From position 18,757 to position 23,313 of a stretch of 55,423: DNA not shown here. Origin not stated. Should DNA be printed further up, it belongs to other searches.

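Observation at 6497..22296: The TagF fusion and the PpkA-like protein carry paralogous copies of the same ~1130-aa ectodomain (6497-9895 and 18907-22296)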

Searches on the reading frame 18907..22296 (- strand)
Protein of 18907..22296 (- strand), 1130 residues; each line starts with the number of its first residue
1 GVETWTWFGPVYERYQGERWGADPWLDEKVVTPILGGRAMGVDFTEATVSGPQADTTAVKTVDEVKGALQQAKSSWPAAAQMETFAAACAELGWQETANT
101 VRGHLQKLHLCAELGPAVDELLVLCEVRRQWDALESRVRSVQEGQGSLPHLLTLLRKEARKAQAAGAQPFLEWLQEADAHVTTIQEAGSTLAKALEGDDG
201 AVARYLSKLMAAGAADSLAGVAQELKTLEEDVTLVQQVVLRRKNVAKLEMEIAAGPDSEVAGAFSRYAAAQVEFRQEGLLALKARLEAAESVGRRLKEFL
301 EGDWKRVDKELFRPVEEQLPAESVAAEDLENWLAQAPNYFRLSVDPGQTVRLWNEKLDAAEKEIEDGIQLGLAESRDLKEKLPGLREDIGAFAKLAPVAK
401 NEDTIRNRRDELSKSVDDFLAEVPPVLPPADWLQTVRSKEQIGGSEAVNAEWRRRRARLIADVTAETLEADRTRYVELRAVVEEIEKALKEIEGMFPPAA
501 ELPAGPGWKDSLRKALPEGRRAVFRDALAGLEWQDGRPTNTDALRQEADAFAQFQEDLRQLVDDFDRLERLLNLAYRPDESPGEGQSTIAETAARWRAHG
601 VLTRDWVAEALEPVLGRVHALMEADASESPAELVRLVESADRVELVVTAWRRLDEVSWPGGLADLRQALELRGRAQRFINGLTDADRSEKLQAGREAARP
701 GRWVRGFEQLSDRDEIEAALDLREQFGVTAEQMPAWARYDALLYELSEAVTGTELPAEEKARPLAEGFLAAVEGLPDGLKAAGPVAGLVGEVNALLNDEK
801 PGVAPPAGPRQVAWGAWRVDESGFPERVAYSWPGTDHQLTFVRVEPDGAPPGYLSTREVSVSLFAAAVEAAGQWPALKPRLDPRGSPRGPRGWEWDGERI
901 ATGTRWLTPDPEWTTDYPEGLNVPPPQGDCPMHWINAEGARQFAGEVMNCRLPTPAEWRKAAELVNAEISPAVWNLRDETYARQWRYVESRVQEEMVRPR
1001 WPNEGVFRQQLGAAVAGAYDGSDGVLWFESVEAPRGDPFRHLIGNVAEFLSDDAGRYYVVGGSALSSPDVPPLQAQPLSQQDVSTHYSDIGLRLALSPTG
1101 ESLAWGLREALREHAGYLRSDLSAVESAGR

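Call 67: predict_structure(alignment_id=A4)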
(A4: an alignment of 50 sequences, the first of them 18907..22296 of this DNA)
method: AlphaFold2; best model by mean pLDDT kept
length: 1130 residues; sequences in the alignment: 50
mean_pLDDT: 88.6   pTM: 0.49
mean pLDDT of the five models: 88.6, 86.9, 84.7, 83.7, 82.5
residues with pLDDT >= 90: 686; 70-90: 382; 50-70: 52; < 50: 10
segments of 3 or more residues with pLDDT < 50: 1123-1130
pLDDT, mean of each block of 10 residues (from residue 1): 83 84 96 95 92 89 95 95 93 89 95 93 94 93 84 91 88 92 89 71 70 77 86 86 94 91 94 88 94 95 91 90 90 93 83 82 80 84 89 89 88 87 79 91 92 93 89 83 92 93 91 93 91 87 92 95 96 98 95 95 94 97 98 98 98 95 96 96 97 95 94 91 95 94 93 77 94 93 92 82 77 84 89 94 90 94 96 93 68 90 87 83 93 93 95 95 75 83 91 81 75 63 89 77 89 91 81 88 80 86 81 84 48
secondary structure, 60 per line:
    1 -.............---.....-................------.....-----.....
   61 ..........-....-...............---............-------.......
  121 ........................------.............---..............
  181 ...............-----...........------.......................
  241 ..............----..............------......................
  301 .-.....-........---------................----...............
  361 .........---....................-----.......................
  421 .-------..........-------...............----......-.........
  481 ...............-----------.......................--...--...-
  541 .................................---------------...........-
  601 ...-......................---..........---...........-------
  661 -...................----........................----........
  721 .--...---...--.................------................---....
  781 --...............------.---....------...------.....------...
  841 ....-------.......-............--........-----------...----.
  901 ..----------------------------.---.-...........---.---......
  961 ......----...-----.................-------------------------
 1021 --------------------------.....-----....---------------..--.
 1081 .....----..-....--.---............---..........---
elements in order (helices of 4 or more, strands of 3 or more residues): H2-14 H18-22 H24-39 H46-50 H56-70 H72-75 H77-91 H95-106 H114-144 H151-163 H167-195 H201-211 H218-254 H259-272 H279-301 H303-306 H309-316 H326-339 H346-369 H373-392 H399-421 H429-438 H446-460 H465-470 H472-495 H507-529 E532-534 E537-539 H541-573 H589-599 H605-626 H630-639 H643-653 H662-680 H685-708 H713-721 H735-751 H758-773 H777-780 H783-797 H808-811 E818-820 E827-831 E838-844 E852-858 H861-871 H874-880 E893-895 E900-902 H937-947 H955-966 H979-995 E1047-1051 E1057-1060 H1080-1085 E1093-1096 H1103-1114 H1118-1127

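Call 71: fold_search(model_id=the predicted structure, library=pdb)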
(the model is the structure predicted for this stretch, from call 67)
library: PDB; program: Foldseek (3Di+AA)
matches with E <= 10: 111; with E <= 0.001: 0
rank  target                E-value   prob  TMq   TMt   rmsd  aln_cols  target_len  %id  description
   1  1tr2_A                1.4e-01  0.10  0.08  0.08  37.4       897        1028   12  Crystal structure of human full-length vinculin (residues 1-1066) (released 2005-11-15)
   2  9dgq_m                4.0e-01  0.08  0.08  0.05  56.2       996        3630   10  Structure of dynein-1 on microtubules (released 2025-09-10)
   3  9ens_A                5.2e-01  0.12  0.08  0.08  27.4       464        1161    9  Cleavage product of vitellogenin from the honey bee hemolymph (released 2025-03-26)
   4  4db8_B                5.7e-01  0.25  0.07  0.21  15.3       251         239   16  Designed Armadillo-repeat Protein (released 2012-05-16)
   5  9dgr_f                8.7e-01  0.09  0.11  0.04  71.1      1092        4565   10  Composite structure of dynein-dynactin on microtubules (released 2025-09-10)
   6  9dgr_m                8.7e-01  0.08  0.11  0.04  82.6      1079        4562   10  Composite structure of dynein-dynactin on microtubules (released 2025-09-10)
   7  4v3q_D                9.8e-01  0.13  0.06  0.17  16.8       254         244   17  Designed armadillo repeat protein with 4 internal repeats, 2nd generation C-cap and 3rd generation N-cap. (released 2016-01-13)
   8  6s9l_A                1.1e+00  0.14  0.07  0.18  15.5       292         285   14  Designed Armadillo Repeat protein Lock1 bound to (KR)4KLSF target (released 2020-02-19)
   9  5mfo_D                1.4e+00  0.12  0.05  0.18  17.5       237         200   15  Designed armadillo repeat protein YIIIM3AIII (released 2017-09-13)
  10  7xvk_A                1.4e+00  0.12  0.09  0.19  22.4       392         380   12  Modularity of Phytophthora effectors enables host mimicry of a principal phosphatase (released 2023-07-05)
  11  9cgc_N                1.4e+00  0.04  0.07  0.08  34.0       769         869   12  Yeast 26S proteasome non-substrate-engaged (S1 state) (released 2025-07-09)
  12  5mfo_F                1.6e+00  0.11  0.05  0.18  17.8       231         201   16  Designed armadillo repeat protein YIIIM3AIII (released 2017-09-13)
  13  5me3_B                2.2e+00  0.02  0.08  0.08  31.1       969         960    9  Structure of the Scc2 C-terminus (released 2017-01-11)
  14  6oiu_D                2.5e+00  0.07  0.08  0.09  30.1       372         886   12  X-ray crystal structure of the ectodomain of the Toxoplasma gondii ME49 Aminopeptidase N (TGME49_224350) (released 2020-09-30)
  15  7cru_A                2.5e+00  0.06  0.08  0.16  24.7       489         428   13  hnRNPK NLS in complex with Importin alpha 1 (KPNA2) (released 2021-11-17)
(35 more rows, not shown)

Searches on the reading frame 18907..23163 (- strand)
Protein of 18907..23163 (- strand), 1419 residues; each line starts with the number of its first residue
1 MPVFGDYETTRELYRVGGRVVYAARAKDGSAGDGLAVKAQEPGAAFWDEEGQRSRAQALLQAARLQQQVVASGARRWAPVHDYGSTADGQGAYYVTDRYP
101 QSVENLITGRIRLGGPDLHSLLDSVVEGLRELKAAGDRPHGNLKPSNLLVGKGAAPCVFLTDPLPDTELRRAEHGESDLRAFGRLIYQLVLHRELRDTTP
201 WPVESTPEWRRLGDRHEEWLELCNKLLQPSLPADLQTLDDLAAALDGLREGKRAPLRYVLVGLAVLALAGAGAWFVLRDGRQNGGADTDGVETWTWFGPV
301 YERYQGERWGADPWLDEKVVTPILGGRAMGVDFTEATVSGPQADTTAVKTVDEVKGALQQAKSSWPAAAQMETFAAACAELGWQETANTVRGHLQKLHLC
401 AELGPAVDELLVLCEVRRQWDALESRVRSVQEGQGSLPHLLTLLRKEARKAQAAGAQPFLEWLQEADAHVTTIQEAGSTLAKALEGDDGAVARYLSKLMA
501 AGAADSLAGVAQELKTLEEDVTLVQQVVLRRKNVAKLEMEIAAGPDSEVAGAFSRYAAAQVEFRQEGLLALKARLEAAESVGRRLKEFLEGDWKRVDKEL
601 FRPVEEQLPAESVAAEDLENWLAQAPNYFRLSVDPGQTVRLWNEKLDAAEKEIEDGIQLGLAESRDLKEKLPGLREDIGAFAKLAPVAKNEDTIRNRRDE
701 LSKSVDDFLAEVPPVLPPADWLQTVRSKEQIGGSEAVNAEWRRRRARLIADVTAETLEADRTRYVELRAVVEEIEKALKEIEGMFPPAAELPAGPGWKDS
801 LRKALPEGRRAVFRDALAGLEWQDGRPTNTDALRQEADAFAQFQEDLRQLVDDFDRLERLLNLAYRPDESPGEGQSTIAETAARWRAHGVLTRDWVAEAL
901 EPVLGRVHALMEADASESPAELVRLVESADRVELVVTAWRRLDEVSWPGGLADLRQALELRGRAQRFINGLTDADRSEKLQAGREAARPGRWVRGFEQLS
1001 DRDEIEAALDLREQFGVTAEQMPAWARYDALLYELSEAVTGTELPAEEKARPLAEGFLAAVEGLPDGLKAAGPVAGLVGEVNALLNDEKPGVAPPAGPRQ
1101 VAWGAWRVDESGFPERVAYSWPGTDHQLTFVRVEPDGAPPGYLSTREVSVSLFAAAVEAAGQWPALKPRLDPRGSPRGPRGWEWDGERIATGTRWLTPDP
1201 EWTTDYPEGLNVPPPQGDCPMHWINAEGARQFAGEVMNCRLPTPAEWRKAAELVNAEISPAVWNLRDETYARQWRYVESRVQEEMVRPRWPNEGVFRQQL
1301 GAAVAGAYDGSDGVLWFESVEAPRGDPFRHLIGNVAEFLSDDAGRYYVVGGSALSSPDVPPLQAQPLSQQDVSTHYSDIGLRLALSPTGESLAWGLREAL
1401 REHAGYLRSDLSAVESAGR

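Call 6: search_protein_families(library=pfam, proteins=[window:18907-23163:-], max_evalue=0.1)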
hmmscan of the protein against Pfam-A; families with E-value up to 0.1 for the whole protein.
window:18907-23163:- (1419 aa): 1 family
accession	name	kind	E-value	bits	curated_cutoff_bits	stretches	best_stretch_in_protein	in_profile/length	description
PF03781.23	FGE-sulfatase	-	7.4e-05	23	23.3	1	1142-1290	38-142/255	Sulfatase-modifying factor enzyme 1-like domain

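Call 10: search_protein_families(library=ncbifam, proteins=[window:18907-23163:-], max_evalue=0.01)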
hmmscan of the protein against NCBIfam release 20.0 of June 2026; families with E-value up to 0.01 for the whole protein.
window:18907-23163:- (1419 aa): 1 family
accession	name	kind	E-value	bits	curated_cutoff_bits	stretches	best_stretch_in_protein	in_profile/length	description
NF033632.1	SLATT_4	domain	0.0034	17.2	55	0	671-724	93-146/154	SLATT domain-containing protein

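Call 14: find_homologous_proteins(query=window:18907-23163:-, max_evalue=0.00001)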
Query window:18907-23163:- (1419 aa): 30 proteins with E <= 0.00001 among 8000 candidates.
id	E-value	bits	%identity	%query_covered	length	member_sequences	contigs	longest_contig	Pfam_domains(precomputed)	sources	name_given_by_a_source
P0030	0.0e+0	2968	93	100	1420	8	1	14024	-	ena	-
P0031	0.0e+0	1798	60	100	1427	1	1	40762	-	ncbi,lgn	-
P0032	6.0e-117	410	30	49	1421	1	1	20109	PF03781.23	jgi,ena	-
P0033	1.6e-116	409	29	99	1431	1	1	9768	PF03781.23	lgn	-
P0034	1.3e-114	402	29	99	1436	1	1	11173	PF03781.23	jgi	-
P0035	1.4e-114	402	29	99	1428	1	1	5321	PF03781.23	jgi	jgi:hypothetical protein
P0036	2.9e-114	401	30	48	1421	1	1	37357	-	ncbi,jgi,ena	-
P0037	4.7e-114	401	30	48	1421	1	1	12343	-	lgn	-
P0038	1.0e-112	396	31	49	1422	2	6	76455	PF03781.23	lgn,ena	-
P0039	1.1e-110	389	30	50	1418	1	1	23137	PF03781.23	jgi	-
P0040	1.3e-110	389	44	19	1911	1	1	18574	-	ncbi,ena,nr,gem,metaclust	ncbi:MAG: hypothetical protein AMJ79_05260 [Phycisphaerae bacterium SM23_30]|nr:MAG: hypothetical pr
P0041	9.0e-109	383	30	53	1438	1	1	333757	PF03781.23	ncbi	-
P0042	1.3e-104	369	27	48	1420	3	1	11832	-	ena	-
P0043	3.6e-104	368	28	48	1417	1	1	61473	PF03781.23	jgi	jgi:hypothetical protein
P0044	1.2e-103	366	27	48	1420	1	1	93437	PF03781.23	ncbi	-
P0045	2.1e-102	362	27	99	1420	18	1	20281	PF03781.23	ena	-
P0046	5.0e-101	357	30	47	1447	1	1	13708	PF03781.23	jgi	jgi:hypothetical protein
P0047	2.2e-99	352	37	28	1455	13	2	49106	PF03781.23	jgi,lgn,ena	-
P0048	1.3e-97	346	28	98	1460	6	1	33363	PF03781.23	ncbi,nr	ncbi:MAG TPA: SUMF1/EgtB/PvdO family nonheme iron enzyme [Phycisphaerae bacterium]|nr:SUMF1/EgtB/Pvd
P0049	2.6e-91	325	42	16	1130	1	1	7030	PF03781.23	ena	-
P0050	3.2e-90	322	44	18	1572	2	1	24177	PF03781.23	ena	-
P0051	6.4e-86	307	36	27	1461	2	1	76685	PF03781.23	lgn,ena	-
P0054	7.4e-61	224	32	27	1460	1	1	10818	PF03781.23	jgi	jgi:formylglycine-generating enzyme required for sulfatase activity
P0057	8.1e-51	191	37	22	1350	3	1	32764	PF03781.23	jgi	jgi:hypothetical protein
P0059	2.0e-34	137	27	59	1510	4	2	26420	PF03781.23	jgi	-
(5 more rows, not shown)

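Call 18: find_encoding_contigs(protein=P0031, flank=10000, max_places=3)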
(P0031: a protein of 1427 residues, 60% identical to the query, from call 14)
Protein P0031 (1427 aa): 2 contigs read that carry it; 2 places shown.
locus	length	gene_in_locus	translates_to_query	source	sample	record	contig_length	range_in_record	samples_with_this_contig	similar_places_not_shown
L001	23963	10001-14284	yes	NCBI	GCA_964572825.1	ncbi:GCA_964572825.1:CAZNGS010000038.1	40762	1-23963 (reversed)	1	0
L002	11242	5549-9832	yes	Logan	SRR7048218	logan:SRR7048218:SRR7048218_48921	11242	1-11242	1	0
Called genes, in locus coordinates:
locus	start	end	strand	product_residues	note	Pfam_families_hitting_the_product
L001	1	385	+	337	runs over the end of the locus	PF06996:T6SS_TssG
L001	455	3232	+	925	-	PF02861:Clp_N, PF23569:NBD_SMAX1, PF00004:AAA, PF17871:AAA_lid_9, PF00004:AAA, PF07724:AAA_2, PF07728:AAA_5, PF10431:ClpB_D2-small, +8 more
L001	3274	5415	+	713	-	PF05954:Phage_GPD, PF04717:Phage_base_V, PF20093:DUF6484 (faint), PF22178:Gp5_trimer_C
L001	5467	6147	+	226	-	-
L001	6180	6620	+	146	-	PF08786:DcrB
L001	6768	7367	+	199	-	-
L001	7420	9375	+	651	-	-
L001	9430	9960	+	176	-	-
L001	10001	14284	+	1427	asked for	-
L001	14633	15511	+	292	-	-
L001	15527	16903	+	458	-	PF05936:T6SS_VasE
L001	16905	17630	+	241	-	PF09850:DotU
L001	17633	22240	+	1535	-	PF14331:IcmF-related_N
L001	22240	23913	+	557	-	PF09867:TagF_N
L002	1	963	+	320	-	?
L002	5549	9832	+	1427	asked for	-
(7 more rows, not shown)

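Call 19: find_encoding_contigs(protein=P0041, flank=10000, max_places=3)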
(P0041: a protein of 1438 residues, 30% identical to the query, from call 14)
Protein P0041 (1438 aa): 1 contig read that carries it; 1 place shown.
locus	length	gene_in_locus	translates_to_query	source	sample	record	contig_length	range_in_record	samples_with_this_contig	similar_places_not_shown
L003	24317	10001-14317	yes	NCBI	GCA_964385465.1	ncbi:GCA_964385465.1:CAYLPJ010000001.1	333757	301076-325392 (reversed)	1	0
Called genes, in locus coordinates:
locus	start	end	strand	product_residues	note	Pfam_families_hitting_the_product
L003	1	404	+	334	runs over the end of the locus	-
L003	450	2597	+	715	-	PF05954:Phage_GPD, PF04717:Phage_base_V, PF22178:Gp5_trimer_C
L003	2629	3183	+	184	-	PF13503:DUF4123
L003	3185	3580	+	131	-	-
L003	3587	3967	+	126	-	-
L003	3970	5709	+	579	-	-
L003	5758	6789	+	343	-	-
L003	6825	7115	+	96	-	PF05488:PAAR_motif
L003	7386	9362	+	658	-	-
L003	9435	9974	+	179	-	-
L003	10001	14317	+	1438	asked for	PF03781:FGE-sulfatase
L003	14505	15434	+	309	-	-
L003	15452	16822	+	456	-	PF05936:T6SS_VasE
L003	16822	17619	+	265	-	PF09850:DotU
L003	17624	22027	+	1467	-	PF14331:IcmF-related_N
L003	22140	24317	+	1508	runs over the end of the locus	PF03781:FGE-sulfatase (faint)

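Call 94: find_encoding_contigs(protein=P0030, flank=10000, max_places=2)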
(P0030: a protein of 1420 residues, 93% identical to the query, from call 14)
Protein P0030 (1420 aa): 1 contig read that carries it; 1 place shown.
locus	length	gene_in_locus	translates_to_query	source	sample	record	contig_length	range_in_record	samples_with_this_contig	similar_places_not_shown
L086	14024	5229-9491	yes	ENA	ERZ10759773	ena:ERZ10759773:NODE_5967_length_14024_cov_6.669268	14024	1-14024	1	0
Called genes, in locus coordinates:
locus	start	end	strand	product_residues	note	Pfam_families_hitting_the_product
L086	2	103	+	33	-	?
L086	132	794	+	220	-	-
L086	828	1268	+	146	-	PF08786:DcrB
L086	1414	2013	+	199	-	-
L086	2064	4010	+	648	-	-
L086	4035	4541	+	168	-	-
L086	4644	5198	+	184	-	-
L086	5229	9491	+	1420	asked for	-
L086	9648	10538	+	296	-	-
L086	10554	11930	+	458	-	PF05936:T6SS_VasE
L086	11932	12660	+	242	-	PF09850:DotU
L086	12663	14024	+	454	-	?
